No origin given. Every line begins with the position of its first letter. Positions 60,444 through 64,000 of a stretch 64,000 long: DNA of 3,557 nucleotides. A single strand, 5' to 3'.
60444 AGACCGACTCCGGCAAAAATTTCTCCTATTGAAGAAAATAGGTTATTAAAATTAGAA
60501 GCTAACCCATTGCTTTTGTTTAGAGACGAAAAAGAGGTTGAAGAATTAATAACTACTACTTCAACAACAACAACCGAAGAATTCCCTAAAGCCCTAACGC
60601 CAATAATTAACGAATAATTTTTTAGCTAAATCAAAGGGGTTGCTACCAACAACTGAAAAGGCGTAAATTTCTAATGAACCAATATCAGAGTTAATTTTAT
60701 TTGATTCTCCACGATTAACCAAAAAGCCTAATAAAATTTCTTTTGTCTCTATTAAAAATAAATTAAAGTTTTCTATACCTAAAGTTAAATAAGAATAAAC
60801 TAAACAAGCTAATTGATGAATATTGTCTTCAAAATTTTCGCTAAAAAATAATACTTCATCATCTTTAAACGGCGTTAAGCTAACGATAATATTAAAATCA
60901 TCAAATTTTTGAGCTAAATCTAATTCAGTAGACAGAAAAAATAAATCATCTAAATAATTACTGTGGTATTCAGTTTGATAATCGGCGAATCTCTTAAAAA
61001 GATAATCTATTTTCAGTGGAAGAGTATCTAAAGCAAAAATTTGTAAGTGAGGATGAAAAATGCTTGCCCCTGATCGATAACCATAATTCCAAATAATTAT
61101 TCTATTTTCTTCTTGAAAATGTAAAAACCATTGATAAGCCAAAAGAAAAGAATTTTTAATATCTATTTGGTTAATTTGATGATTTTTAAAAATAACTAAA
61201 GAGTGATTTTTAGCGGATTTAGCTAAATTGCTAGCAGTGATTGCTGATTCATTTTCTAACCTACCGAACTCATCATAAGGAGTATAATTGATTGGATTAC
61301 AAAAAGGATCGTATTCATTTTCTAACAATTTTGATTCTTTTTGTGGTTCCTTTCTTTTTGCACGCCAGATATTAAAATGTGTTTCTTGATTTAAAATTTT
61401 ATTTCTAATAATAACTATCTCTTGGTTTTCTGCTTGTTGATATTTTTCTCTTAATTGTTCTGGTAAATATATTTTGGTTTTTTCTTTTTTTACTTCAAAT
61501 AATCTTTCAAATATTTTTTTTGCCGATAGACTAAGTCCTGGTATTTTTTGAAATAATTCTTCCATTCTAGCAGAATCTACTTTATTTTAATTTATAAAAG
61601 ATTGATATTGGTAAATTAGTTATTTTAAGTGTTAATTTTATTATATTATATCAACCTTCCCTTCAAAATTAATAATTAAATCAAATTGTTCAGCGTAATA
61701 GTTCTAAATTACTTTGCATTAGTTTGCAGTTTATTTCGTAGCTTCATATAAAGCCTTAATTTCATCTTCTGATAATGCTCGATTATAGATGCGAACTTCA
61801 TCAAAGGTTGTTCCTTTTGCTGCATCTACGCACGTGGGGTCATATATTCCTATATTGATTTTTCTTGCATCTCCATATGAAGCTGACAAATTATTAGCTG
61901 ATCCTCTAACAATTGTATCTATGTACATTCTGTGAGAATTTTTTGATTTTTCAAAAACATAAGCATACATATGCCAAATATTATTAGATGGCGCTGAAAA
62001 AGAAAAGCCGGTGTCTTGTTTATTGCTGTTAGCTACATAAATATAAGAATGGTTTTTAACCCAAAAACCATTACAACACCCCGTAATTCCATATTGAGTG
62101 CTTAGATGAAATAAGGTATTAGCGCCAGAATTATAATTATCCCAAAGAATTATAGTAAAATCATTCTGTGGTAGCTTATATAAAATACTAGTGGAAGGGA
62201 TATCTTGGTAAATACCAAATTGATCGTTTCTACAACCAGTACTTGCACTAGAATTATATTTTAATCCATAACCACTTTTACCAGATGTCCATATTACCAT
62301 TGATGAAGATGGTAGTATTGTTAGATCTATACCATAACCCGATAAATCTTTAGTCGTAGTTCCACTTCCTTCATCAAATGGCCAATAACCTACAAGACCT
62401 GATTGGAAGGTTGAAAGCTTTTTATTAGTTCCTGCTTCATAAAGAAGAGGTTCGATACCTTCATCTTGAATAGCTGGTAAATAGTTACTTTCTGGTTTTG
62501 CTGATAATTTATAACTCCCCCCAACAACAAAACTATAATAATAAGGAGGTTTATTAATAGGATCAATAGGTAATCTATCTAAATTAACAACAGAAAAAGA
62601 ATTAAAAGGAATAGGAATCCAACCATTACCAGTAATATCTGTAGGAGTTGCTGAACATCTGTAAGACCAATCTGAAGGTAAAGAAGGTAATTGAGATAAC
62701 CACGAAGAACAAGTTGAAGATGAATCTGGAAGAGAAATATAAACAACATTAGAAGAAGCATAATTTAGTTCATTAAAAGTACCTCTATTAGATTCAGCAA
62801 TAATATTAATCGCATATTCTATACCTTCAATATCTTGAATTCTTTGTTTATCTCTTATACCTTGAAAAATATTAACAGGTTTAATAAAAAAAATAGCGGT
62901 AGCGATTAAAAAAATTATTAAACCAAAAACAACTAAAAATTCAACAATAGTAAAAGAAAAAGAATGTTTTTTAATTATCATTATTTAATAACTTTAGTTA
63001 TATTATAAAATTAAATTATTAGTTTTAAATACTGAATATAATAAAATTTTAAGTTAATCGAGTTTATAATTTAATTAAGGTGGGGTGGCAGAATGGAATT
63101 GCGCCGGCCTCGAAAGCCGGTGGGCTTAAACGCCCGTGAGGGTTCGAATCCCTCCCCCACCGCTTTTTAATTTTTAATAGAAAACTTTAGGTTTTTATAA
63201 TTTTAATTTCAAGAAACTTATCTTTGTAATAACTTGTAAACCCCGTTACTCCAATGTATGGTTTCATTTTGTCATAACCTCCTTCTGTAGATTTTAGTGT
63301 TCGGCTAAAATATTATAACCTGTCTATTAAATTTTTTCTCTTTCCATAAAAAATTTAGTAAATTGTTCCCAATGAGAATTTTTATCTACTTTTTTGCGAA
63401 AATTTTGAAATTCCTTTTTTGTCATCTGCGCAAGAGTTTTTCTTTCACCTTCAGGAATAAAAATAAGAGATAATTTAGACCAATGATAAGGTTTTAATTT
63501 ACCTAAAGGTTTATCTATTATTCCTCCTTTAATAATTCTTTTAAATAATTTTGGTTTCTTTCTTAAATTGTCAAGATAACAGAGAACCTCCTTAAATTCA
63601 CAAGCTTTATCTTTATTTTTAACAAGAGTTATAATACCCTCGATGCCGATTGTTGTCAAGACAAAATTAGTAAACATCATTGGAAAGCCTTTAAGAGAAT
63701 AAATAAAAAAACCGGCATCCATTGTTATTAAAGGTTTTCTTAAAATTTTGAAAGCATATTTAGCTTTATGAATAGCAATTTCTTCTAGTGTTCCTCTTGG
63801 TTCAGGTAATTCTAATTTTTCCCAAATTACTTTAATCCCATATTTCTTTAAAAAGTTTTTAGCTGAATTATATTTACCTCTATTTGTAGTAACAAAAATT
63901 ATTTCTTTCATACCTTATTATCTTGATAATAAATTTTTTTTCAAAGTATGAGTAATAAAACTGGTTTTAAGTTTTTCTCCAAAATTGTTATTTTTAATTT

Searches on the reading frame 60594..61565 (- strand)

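Call 36: search_protein_families(library=pfam, proteins=[window:60594-61565:-], max_evalue=0.01)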
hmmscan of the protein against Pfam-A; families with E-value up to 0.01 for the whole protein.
window:60594-61565:- (323 aa): 1 family
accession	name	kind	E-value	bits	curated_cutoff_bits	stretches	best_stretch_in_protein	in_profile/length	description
PF19327.4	Ap4A_phos_N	-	0.005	16.8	23.1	1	96-181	77-162/177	Ap4A phosphorylase N-terminal domain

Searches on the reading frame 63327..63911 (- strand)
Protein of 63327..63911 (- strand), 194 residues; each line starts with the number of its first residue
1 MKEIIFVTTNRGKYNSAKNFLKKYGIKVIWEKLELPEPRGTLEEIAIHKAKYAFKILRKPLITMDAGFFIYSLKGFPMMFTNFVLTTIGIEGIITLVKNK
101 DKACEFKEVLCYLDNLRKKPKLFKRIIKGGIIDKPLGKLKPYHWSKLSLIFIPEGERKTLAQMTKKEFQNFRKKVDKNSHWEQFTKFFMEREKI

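Call 36: search_protein_families(library=pfam, proteins=[window:63327-63911:-], max_evalue=0.01)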
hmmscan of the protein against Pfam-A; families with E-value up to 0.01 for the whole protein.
window:63327-63911:- (194 aa): 1 family
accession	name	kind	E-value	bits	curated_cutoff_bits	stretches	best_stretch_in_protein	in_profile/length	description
PF01725.21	Ham1p_like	-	7.6e-23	81.8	22.5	1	4-170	1-172/186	Ham1 family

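Call 85: find_encoding_contigs(protein=window:63327-63911:-, flank=10000, max_places=1)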
Protein window:63327-63911:- (194 aa): 16 contigs read that carry it; 1 place shown.
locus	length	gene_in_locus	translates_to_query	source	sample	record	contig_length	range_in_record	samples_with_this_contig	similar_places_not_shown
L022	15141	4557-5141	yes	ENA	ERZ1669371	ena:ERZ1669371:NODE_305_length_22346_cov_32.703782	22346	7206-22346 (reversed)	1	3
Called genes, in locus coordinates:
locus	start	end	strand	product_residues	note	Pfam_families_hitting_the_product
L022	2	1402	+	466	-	?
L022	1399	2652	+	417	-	PF00512:HisKA (weak), PF02518:HATPase_c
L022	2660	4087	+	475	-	PF00749:tRNA-synt_1c, PF19269:Anticodon_2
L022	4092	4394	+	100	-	-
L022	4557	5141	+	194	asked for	PF01725:Ham1p_like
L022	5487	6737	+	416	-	PF13385:Laminin_G_3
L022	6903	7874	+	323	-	-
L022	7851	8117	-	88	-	-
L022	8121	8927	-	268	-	PF00950:ABC-3, PF01032:FecCD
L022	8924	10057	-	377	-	PF00162:PGK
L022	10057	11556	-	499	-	PF05362:Lon_C (weak), PF00004:AAA (faint), PF13541:ChlI, PF00158:Sigma54_activat (faint), PF01078:Mg_chelatase, PF07728:AAA_5 (faint), PF00493:MCM (weak), PF13335:Mg_chelatase_C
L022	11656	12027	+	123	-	PF18895:T4SS_pilin (weak)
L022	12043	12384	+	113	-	-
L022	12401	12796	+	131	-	PF18895:T4SS_pilin (weak)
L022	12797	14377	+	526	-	-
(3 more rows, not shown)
